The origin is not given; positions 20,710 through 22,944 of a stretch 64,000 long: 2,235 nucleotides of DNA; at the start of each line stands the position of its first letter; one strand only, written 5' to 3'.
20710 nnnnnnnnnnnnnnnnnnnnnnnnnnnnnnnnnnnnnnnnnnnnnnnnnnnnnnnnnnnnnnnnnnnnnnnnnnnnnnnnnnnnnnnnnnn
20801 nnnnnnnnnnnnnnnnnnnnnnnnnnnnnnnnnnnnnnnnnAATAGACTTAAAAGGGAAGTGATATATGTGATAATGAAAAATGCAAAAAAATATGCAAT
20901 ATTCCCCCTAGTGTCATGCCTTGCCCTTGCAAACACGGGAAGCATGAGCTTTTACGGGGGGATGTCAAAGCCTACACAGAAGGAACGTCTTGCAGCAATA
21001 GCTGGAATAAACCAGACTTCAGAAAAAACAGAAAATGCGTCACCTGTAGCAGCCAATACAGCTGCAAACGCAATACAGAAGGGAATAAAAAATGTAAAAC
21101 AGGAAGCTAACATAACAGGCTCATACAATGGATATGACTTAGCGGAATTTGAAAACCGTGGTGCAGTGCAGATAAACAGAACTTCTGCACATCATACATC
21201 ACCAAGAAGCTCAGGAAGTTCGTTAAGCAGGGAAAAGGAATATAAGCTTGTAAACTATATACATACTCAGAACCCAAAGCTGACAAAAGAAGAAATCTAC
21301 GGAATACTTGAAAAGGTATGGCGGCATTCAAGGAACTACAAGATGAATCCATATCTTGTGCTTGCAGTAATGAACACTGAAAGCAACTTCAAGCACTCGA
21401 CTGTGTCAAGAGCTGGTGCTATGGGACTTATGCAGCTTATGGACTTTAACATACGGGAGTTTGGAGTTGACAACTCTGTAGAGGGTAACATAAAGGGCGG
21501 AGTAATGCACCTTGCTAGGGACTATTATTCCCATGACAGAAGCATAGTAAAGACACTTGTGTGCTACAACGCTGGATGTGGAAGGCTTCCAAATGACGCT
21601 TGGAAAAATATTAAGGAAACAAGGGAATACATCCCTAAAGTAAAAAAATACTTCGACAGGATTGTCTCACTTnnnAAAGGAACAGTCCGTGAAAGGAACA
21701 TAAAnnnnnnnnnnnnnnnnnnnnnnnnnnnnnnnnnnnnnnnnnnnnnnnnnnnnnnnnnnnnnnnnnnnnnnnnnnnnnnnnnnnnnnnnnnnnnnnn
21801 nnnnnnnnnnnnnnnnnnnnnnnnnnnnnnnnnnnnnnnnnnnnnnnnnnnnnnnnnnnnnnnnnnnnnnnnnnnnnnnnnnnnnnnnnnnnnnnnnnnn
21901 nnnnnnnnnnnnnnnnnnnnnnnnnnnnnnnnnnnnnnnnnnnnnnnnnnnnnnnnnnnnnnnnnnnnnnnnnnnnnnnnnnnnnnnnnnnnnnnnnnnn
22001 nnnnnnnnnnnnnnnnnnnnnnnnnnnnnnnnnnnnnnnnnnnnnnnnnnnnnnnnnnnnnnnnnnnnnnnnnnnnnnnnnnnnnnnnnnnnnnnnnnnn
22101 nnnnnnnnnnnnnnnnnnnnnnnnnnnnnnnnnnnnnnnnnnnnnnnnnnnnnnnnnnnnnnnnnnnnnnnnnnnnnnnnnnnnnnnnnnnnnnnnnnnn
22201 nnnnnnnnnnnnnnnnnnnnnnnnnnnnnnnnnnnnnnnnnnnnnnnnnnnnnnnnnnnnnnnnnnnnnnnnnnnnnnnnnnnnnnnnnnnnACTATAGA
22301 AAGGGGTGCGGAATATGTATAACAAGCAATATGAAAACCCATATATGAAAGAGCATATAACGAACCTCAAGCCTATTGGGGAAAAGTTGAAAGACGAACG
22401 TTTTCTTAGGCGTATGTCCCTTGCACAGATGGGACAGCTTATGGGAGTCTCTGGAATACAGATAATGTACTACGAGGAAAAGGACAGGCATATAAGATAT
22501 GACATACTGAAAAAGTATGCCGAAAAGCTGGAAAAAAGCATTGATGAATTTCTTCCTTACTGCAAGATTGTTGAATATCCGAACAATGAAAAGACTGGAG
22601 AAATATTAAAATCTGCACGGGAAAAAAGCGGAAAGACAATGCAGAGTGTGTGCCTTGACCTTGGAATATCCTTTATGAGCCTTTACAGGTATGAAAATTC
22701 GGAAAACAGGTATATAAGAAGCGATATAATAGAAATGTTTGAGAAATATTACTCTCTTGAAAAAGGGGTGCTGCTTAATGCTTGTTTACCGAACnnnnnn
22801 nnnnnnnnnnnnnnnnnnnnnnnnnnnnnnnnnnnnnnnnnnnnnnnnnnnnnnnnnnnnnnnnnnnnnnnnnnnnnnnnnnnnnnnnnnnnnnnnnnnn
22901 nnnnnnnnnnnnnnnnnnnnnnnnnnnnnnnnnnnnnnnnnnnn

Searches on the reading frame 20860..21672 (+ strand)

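Call 19: search_protein_families(library=ncbifam, proteins=[window:20860-21672:+], max_evalue=0.01)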
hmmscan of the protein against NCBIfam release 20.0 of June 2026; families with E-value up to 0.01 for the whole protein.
window:20860-21672:+ (271 aa): 4 families
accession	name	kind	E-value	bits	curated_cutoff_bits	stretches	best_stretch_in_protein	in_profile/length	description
NF047373.1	BB0259_flg_lyt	exception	1e-14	54.3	234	1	151-244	550-651/705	flagellar assembly lytic transglycosylase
NF008670.0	PRK11671.1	equivalog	3.1e-08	33.2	375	1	150-195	193-238/359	membrane-bound lytic murein transglycosylase MltC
NF008112.0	PRK10859.1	equivalog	0.00046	18.8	354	1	159-243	299-390/483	membrane-bound lytic murein transglycosylase MltF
TIGR02282.1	MltB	equivalog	0.00071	18.8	281.4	1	169-211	133-175/290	lytic murein transglycosylase B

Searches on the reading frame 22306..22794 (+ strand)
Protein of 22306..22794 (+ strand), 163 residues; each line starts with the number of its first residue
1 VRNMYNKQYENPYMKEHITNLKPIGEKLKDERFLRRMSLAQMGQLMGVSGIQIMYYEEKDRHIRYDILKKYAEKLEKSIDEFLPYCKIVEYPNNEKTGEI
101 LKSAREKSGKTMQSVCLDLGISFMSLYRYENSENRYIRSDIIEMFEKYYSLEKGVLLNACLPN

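Call 53: search_protein_families(library=pfam, proteins=[window:22306-22794:+], max_evalue=0.001)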
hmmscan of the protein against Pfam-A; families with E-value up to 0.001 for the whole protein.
window:22306-22794:+ (163 aa): 3 families
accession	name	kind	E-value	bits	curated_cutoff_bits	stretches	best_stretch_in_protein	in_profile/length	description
PF01381.28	HTH_3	-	7.2e-10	39.2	23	1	34-82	7-55/55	Helix-turn-helix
PF13560.12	HTH_31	-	4.4e-05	24.1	27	0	98-135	3-40/64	Helix-turn-helix domain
PF12844.13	HTH_19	-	7.6e-05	23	30.2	0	98-148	1-47/64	Helix-turn-helix domain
